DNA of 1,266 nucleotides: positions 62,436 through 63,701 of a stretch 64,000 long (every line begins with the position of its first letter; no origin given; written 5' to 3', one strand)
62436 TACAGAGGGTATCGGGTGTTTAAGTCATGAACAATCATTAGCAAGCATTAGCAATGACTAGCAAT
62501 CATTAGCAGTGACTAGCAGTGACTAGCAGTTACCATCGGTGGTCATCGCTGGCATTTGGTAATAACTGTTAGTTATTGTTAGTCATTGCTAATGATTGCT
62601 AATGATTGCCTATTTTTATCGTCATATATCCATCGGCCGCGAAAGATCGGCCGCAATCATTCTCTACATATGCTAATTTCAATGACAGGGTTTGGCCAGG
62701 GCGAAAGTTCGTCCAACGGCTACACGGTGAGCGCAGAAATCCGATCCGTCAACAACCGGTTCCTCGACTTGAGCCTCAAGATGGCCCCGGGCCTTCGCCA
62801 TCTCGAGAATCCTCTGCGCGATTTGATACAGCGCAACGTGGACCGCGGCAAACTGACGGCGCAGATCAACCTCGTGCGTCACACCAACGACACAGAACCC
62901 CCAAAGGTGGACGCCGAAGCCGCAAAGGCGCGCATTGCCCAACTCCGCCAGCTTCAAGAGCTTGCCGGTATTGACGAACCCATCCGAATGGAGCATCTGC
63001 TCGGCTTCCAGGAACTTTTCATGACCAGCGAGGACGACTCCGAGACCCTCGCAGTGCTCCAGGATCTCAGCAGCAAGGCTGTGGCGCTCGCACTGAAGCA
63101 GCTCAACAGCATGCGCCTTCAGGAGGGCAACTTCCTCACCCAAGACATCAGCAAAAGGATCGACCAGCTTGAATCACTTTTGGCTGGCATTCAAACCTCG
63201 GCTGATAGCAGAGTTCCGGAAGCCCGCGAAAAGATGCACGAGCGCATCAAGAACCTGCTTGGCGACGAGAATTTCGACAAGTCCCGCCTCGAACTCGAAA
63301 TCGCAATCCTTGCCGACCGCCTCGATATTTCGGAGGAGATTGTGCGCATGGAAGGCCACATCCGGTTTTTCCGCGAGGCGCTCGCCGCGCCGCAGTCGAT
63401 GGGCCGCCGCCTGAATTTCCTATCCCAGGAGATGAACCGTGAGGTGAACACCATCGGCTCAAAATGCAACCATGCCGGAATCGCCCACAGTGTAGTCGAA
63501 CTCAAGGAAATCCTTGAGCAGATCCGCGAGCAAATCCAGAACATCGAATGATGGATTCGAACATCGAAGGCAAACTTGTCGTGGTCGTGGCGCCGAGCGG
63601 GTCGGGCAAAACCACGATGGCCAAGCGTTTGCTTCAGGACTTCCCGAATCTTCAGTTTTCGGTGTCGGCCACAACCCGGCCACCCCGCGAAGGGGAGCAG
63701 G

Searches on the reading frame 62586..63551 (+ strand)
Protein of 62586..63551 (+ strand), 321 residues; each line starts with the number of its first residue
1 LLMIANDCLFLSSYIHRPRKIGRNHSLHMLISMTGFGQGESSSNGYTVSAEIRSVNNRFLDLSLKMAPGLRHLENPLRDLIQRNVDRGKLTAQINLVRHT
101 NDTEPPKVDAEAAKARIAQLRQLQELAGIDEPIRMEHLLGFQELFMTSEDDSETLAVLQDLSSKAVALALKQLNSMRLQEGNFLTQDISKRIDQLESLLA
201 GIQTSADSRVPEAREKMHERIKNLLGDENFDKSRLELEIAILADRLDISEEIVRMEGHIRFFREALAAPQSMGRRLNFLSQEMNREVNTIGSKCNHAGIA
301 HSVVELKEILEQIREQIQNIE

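Call 82: search_protein_families(library=pfam, proteins=[window:62586-63551:+], max_evalue=0.00001)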
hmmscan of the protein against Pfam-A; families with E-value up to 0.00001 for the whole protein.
window:62586-63551:+ (321 aa): 2 families
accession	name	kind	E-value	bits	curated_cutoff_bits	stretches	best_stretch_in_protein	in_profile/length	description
PF08340.16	YicC-like_C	-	6e-42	143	27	1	202-321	1-120/120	Endoribonuclease YicC-like, C-terminal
PF03755.18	YicC-like_N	-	1.2e-37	130.1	25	1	32-185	3-155/156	Endoribonuclease YicC-like, N-terminal region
